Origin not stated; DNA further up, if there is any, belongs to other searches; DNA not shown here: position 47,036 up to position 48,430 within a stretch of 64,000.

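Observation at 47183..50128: Tightly coupled four-gene module: methyltransferase, YkgJ-type Cys protein, CE4 deacetylase, SPASM radical SAM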

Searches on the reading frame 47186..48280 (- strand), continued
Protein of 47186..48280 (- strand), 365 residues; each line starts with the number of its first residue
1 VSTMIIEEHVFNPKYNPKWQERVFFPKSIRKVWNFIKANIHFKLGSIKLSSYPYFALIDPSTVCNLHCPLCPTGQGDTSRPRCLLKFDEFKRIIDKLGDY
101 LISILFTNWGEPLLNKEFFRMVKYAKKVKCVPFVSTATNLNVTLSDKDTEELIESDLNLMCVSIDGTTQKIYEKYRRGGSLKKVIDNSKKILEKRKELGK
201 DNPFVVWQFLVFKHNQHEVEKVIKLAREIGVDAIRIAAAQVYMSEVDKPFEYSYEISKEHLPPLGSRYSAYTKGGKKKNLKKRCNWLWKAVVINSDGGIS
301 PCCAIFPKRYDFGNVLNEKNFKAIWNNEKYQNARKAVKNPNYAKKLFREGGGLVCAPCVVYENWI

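Call 31: search_protein_families(library=pfam, alignment_id=A3, max_evalue=0.00001)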
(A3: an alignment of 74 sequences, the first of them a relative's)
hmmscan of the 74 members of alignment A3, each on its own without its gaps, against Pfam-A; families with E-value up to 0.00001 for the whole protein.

A. member 1, L006:44-4738:+ (1565 aa): 10 families
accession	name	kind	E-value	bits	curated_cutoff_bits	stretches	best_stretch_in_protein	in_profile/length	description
PF13692.12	Glyco_trans_1_4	-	2.6e-29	102.7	27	1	636-773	2-142/142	Glycosyl transferases group 1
PF04055.27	Radical_SAM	-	1.7e-24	87.3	29.5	1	856-1016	1-158/166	Radical SAM superfamily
PF00535.33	Glycos_transf_2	-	3.7e-24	86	23.3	1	107-277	1-163/168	Glycosyl transferase family 2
PF13186.11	SPASM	-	7.7e-18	65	21.5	2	1474-1535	1-66/67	Iron-sulfur cluster-binding domain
PF13641.12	Glyco_tranf_2_3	-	6e-15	56.3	27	1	105-324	2-216/230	Glycosyltransferase like family 2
PF00534.26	Glycos_transf_1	-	3.1e-13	50.1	26.4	1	625-786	5-171/172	Glycosyl transferases group 1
PF13524.12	Glyco_trans_1_2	-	3.6e-09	37.1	25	1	662-796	7-137/144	Glycosyl transferase-like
PF13439.12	Glyco_transf_4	-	2.4e-07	31.4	28.5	1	494-623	44-169/170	Glycosyltransferase Family 4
PF10111.15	Glyco_tranf_2_2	-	4.3e-07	30.1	27.3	1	132-326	25-223/276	Glycosyltransferase like family 2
PF13506.12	Glyco_transf_21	-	2.9e-06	27.3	21.7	1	176-319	22-154/174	Glycosyl transferase family 21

B. families by the number of members that match (of 74 scanned): 56 families (the first 25 are shown)
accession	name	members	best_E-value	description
PF04055.27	Radical_SAM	23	7.7e-26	Radical SAM superfamily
PF13186.11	SPASM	17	6.7e-21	Iron-sulfur cluster-binding domain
PF00534.26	Glycos_transf_1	15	1.9e-42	Glycosyl transferases group 1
PF13692.12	Glyco_trans_1_4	15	1.2e-35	Glycosyl transferases group 1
PF13439.12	Glyco_transf_4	13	1.2e-21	Glycosyltransferase Family 4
PF13524.12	Glyco_trans_1_2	10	1.3e-13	Glycosyl transferase-like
PF13579.12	Glyco_trans_4_4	9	1.6e-18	Glycosyl transferase 4-like domain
PF00535.33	Glycos_transf_2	6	2e-26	Glycosyl transferase family 2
PF08241.18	Methyltransf_11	6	3.5e-19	Methyltransferase domain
PF13847.12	Methyltransf_31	6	5.1e-13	Methyltransferase domain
PF02310.24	B12-binding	5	1.8e-25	B12 binding domain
PF13489.12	Methyltransf_23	5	1.8e-24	Methyltransferase domain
PF13649.12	Methyltransf_25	5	5.1e-15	Methyltransferase domain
PF08242.18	Methyltransf_12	5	1.2e-12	Methyltransferase domain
PF02543.21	Carbam_trans_N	4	3.4e-48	Carbamoyltransferase N-terminus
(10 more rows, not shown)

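Call 32: search_protein_families(library=pfam, alignment_id=A4, max_evalue=0.00001)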
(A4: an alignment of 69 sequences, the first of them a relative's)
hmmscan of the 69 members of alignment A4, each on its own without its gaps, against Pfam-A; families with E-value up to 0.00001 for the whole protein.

A. member 1, L006:7512-9152:+ (547 aa): 2 families
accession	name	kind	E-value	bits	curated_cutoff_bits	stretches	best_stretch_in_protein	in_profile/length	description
PF04055.27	Radical_SAM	-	2e-20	74.1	29.5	1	223-388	4-166/166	Radical SAM superfamily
PF02310.24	B12-binding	-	6.1e-11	42.6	32.1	1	84-160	44-120/121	B12 binding domain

B. families by the number of members that match (of 69 scanned): 72 families (the first 25 are shown)
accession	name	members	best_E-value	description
PF04055.27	Radical_SAM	21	8e-50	Radical SAM superfamily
PF02518.31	HATPase_c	7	7.4e-25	Histidine kinase-, DNA gyrase B-, and HSP90-like ATPase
PF02310.24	B12-binding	7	6e-20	B12 binding domain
PF00512.31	HisKA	7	1.7e-14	His Kinase A (phospho-acceptor) domain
PF00535.33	Glycos_transf_2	6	1.2e-49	Glycosyl transferase family 2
PF13641.12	Glyco_tranf_2_3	6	4.1e-19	Glycosyltransferase like family 2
PF14501.12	HATPase_c_5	5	9.5e-08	GHKL domain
PF07719.23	TPR_2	4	1.7e-30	Tetratricopeptide repeat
PF10111.15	Glyco_tranf_2_2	4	7.2e-24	Glycosyltransferase like family 2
PF13472.12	Lipase_GDSL_2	4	3e-20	GDSL-like Lipase/Acylhydrolase family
PF14559.12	TPR_19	4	4.5e-20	Tetratricopeptide repeat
PF13428.12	TPR_14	4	2.2e-16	Tetratricopeptide repeat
PF00657.28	Lipase_GDSL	4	4.5e-14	GDSL-like Lipase/Acylhydrolase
PF13186.11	SPASM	4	3e-12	Iron-sulfur cluster-binding domain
PF13353.11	Fer4_12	4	5.9e-07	4Fe-4S single cluster domain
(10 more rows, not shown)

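Call 35: find_encoding_contigs(protein=P0004, flank=8000, max_places=1)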
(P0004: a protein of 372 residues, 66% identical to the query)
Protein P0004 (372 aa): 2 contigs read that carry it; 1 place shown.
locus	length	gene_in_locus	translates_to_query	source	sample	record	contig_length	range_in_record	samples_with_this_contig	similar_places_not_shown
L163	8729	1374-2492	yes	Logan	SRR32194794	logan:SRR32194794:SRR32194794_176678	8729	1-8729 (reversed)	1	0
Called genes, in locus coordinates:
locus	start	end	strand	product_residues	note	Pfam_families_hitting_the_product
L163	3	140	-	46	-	?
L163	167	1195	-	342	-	PF01073:3Beta_HSD, PF01370:Epimerase, PF02719:Polysacc_synt_2, PF04321:RmlD_sub_bind (weak), PF13460:NAD_binding_10 (weak), PF16363:GDP_Man_Dehyd, PF08485:Polysacc_syn_2C (faint)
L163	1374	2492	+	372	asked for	PF04055:Radical_SAM, PF13186:SPASM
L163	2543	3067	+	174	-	PF08241:Methyltransf_11, PF08242:Methyltransf_12 (weak), PF13649:Methyltransf_25 (weak), PF13847:Methyltransf_31 (weak)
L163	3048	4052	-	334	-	PF00106:adh_short (faint), PF01073:3Beta_HSD, PF01370:Epimerase, PF02719:Polysacc_synt_2, PF04321:RmlD_sub_bind, PF07993:NAD_binding_4, PF13460:NAD_binding_10 (weak), PF16363:GDP_Man_Dehyd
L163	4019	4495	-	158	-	PF00908:dTDP_sugar_isom, PF05523:FdtA, PF14667:Polysacc_synt_C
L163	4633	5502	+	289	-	PF01073:3Beta_HSD (weak), PF01370:Epimerase, PF04321:RmlD_sub_bind, PF16363:GDP_Man_Dehyd, PF02719:Polysacc_synt_2, PF07993:NAD_binding_4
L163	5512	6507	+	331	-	PF14528:LAGLIDADG_3 (faint)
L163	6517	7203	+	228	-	PF00483:NTP_transferase, PF12804:NTP_transf_3 (weak)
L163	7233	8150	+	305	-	PF00535:Glycos_transf_2, PF13641:Glyco_tranf_2_3, PF13632:Glyco_trans_2_3 (weak)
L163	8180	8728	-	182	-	?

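Call 36: find_encoding_contigs(protein=P0010, flank=8000, max_places=1)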
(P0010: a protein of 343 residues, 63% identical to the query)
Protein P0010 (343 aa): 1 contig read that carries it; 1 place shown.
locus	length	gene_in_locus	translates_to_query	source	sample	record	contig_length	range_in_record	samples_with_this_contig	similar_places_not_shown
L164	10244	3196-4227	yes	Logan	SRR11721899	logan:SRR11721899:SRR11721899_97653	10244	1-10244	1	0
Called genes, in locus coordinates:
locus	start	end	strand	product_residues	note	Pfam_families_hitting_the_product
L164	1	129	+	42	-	?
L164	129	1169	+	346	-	PF01370:Epimerase, PF02719:Polysacc_synt_2, PF04321:RmlD_sub_bind, PF08659:KR (weak), PF01073:3Beta_HSD, PF13460:NAD_binding_10, PF16363:GDP_Man_Dehyd, PF08485:Polysacc_syn_2C (weak), +1 more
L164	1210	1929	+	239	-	PF01370:Epimerase, PF04321:RmlD_sub_bind, PF01073:3Beta_HSD, PF02719:Polysacc_synt_2, PF16363:GDP_Man_Dehyd, PF07993:NAD_binding_4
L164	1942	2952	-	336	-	PF00535:Glycos_transf_2, PF10111:Glyco_tranf_2_2 (faint), PF13641:Glyco_tranf_2_3, PF13632:Glyco_trans_2_3 (faint)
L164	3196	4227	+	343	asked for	PF04055:Radical_SAM, PF13186:SPASM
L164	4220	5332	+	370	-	PF04055:Radical_SAM, PF13186:SPASM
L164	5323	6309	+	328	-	PF13506:Glyco_transf_21 (weak), PF13641:Glyco_tranf_2_3, PF00535:Glycos_transf_2, PF10111:Glyco_tranf_2_2 (weak), PF13632:Glyco_trans_2_3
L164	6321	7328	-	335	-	PF00953:Glycos_transf_4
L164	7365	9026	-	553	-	PF13231:PMT_2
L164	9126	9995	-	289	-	PF00535:Glycos_transf_2, PF10111:Glyco_tranf_2_2 (weak), PF13641:Glyco_tranf_2_3, PF13506:Glyco_transf_21 (faint), PF13632:Glyco_trans_2_3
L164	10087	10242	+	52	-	?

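Call 37: find_encoding_contigs(protein=P0008, flank=8000, max_places=1)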
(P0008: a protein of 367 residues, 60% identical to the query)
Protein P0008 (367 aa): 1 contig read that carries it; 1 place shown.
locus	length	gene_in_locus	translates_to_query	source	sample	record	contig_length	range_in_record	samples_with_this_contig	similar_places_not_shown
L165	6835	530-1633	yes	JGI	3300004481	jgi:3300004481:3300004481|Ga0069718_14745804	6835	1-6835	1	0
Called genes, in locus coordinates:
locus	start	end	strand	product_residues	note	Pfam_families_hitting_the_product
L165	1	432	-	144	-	?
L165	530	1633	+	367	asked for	PF04055:Radical_SAM, PF13186:SPASM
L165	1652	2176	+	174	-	PF08241:Methyltransf_11, PF08242:Methyltransf_12 (weak), PF13489:Methyltransf_23, PF13649:Methyltransf_25 (weak), PF01209:Ubie_methyltran (weak), PF13847:Methyltransf_31 (weak)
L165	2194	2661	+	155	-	PF13302:Acetyltransf_3 (weak), PF00583:Acetyltransf_1, PF13508:Acetyltransf_7, PF08445:FR47 (weak)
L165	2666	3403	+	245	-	PF00483:NTP_transferase, PF12804:NTP_transf_3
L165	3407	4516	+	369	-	PF00155:Aminotran_1_2, PF01041:DegT_DnrJ_EryC1, PF01212:Beta_elim_lyase, PF00266:Aminotran_5 (weak)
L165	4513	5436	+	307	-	PF13641:Glyco_tranf_2_3, PF00535:Glycos_transf_2, PF13632:Glyco_trans_2_3 (weak)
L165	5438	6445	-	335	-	PF00953:Glycos_transf_4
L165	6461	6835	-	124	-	?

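Call 39: predict_structure(alignment_id=A1)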
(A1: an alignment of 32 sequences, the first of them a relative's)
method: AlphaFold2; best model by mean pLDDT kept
length: 362 residues; sequences in the alignment: 32
mean_pLDDT: 93.8   pTM: 0.92
mean pLDDT of the five models: 93.8, 93.5, 93.5, 93.5, 92.1
residues with pLDDT >= 90: 309; 70-90: 42; 50-70: 11; < 50: 0
segments of 3 or more residues with pLDDT < 50: none
pLDDT, mean of each block of 10 residues (from residue 1): 95 77 82 96 97 96 92 92 98 96 95 98 96 97 98 98 97 97 98 97 98 98 98 89 82 94 95 87 95 94 91 94 97 96 89 90 72
secondary structure, 60 per line:
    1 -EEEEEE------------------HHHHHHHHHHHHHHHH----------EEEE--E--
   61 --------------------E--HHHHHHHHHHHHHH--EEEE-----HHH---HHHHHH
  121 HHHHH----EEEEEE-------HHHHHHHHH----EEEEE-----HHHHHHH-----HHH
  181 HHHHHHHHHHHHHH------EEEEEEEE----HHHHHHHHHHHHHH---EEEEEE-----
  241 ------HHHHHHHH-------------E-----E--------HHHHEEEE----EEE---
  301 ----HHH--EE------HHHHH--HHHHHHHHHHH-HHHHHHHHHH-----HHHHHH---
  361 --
elements in order: E2-7 H26-41 E52-55 H84-97 E100-103 H115-125 E130-135 H143-151 E156-160 H166-172 H178-194 E201-208 H213-226 E230-235 H247-254 H283-286 E287-290 E295-297 H318-322 H325-335 H337-346 H352-357

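Call 42: fold_search(model_id=the predicted structure, library=pdb)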
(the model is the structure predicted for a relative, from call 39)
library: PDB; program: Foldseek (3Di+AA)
matches with E <= 10: 1629; with E <= 0.001: 118
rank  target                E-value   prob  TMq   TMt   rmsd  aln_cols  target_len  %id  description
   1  7vob                  1.3e-12  1.00  0.49  0.54   7.3       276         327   18  The crystal structure of a Radical SAM Enzyme BlsE involved in the Biosynthesis of Blasticidin S (released 2022-05-04)
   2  4m7t                  4.0e-10  1.00  0.48  0.68   7.7       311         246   16  Crystal structure of BtrN in complex with AdoMet and 2-DOIA (released 2013-10-02)
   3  1tv7_A                4.7e-10  1.00  0.50  0.55   8.3       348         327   16  Structure of the S-adenosylmethionine dependent Enzyme MoaA (released 2004-08-31)
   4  6efn                  5.6e-10  1.00  0.53  0.50   7.0       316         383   18  Structure of a RiPP maturase, SkfB (released 2018-10-24)
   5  2fb2_B                6.0e-10  1.00  0.50  0.54   8.2       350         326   14  Structure of the MoaA Arg17/266/268/Ala triple mutant (released 2006-05-09)
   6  5v1q_A                7.9e-10  1.00  0.56  0.48   9.0       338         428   16  Crystal structure of Streptococcus suis SuiB (released 2017-08-30)
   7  6q2p_B                8.4e-10  1.00  0.52  0.63   7.2       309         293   16  Crystal structure of mouse viperin bound to cytidine triphosphate and S-adenosylhomocysteine (released 2020-01-22)
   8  5v1s_A                8.4e-10  1.00  0.55  0.48   8.0       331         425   18  Crystal structure of Streptococcus suis SuiB bound to S-adenosylmethionine (released 2017-08-30)
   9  6q2q_A                1.0e-09  1.00  0.51  0.62   9.1       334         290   16  Crystal structure of mouse viperin bound to uridine triphosphate and S-adenosylhomocysteine (released 2020-01-22)
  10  5why_A                1.2e-09  1.00  0.51  0.45  17.0       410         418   18  Structural Insights into Thioether Bond Formation in the Biosynthesis of Sactipeptides (released 2017-07-26)
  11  8hzv_C                1.3e-09  1.00  0.58  0.45   9.1       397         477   13  The crystal structure of a Radical SAM Enzyme DesII (released 2024-07-10)
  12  6q2p_A                1.6e-09  1.00  0.52  0.63   7.2       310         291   16  Crystal structure of mouse viperin bound to cytidine triphosphate and S-adenosylhomocysteine (released 2020-01-22)
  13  8hzy_A                2.0e-09  1.00  0.57  0.46   9.9       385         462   14  The crystal structure of a Radical SAM Enzyme DesII (released 2024-07-10)
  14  4k37_B                3.2e-09  1.00  0.52  0.52   9.8       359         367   17  Native anSMEcpe with bound AdoMet (released 2013-05-08)
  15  5v1q_B                3.2e-09  1.00  0.54  0.45  10.9       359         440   16  Crystal structure of Streptococcus suis SuiB (released 2017-08-30)
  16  8hzv_A                3.4e-09  1.00  0.56  0.43  10.5       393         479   14  The crystal structure of a Radical SAM Enzyme DesII (released 2024-07-10)
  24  8hzv_B                6.7e-09  1.00  0.56  0.44  10.1       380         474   14  The crystal structure of a Radical SAM Enzyme DesII (released 2024-07-10)
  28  8hzv_D                9.0e-09  1.00  0.57  0.45   9.9       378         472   14  The crystal structure of a Radical SAM Enzyme DesII (released 2024-07-10)
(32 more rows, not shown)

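Call 48: find_encoding_contigs(protein=P0099, flank=8000, max_places=1)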
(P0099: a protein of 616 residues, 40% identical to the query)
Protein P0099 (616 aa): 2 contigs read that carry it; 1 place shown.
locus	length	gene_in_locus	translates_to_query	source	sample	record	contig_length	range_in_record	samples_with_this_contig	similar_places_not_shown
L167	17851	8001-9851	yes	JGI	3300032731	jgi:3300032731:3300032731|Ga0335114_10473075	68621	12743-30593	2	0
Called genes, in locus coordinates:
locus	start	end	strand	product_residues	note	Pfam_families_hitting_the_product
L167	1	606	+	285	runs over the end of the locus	PF04794:YdjC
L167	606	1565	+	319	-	PF00535:Glycos_transf_2, PF10111:Glyco_tranf_2_2 (weak)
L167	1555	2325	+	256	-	PF01209:Ubie_methyltran, PF13489:Methyltransf_23, PF08003:Methyltransf_9 (weak), PF13847:Methyltransf_31, PF08241:Methyltransf_11, PF08242:Methyltransf_12, PF13649:Methyltransf_25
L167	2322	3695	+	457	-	PF09852:DUF2079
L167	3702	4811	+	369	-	PF13439:Glyco_transf_4, PF20706:GT4-conflict, PF00534:Glycos_transf_1, PF13692:Glyco_trans_1_4, PF13524:Glyco_trans_1_2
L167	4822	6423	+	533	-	-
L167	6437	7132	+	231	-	PF00535:Glycos_transf_2, PF13641:Glyco_tranf_2_3, PF13506:Glyco_transf_21 (weak)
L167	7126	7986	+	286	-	PF13489:Methyltransf_23, PF07021:MetW (weak), PF13847:Methyltransf_31, PF08241:Methyltransf_11, PF08242:Methyltransf_12, PF13649:Methyltransf_25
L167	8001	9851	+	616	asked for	PF02353:CMAS (weak), PF13489:Methyltransf_23, PF08241:Methyltransf_11, PF08242:Methyltransf_12, PF13649:Methyltransf_25, PF13847:Methyltransf_31, PF04055:Radical_SAM, PF13186:SPASM, +1 more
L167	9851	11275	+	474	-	PF02310:B12-binding, PF04055:Radical_SAM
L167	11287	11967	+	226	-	PF00535:Glycos_transf_2, PF10111:Glyco_tranf_2_2 (weak), PF13641:Glyco_tranf_2_3 (weak)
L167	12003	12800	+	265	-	PF00483:NTP_transferase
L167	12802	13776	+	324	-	PF01370:Epimerase, PF02719:Polysacc_synt_2, PF04321:RmlD_sub_bind, PF05368:NmrA, PF08659:KR (weak), PF01073:3Beta_HSD, PF07993:NAD_binding_4, PF16363:GDP_Man_Dehyd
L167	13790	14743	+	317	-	PF00106:adh_short (faint), PF04321:RmlD_sub_bind (weak), PF01073:3Beta_HSD, PF01370:Epimerase, PF02719:Polysacc_synt_2 (weak), PF16363:GDP_Man_Dehyd, PF07993:NAD_binding_4 (weak)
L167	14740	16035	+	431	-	PF01041:DegT_DnrJ_EryC1, PF01053:Cys_Met_Meta_PP (weak)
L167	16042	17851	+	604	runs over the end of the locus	PF02366:PMT (weak), PF03901:Glyco_transf_22, PF13231:PMT_2, PF00891:Methyltransf_2, PF13489:Methyltransf_23, PF13847:Methyltransf_31 (weak), PF08241:Methyltransf_11, PF13649:Methyltransf_25, +1 more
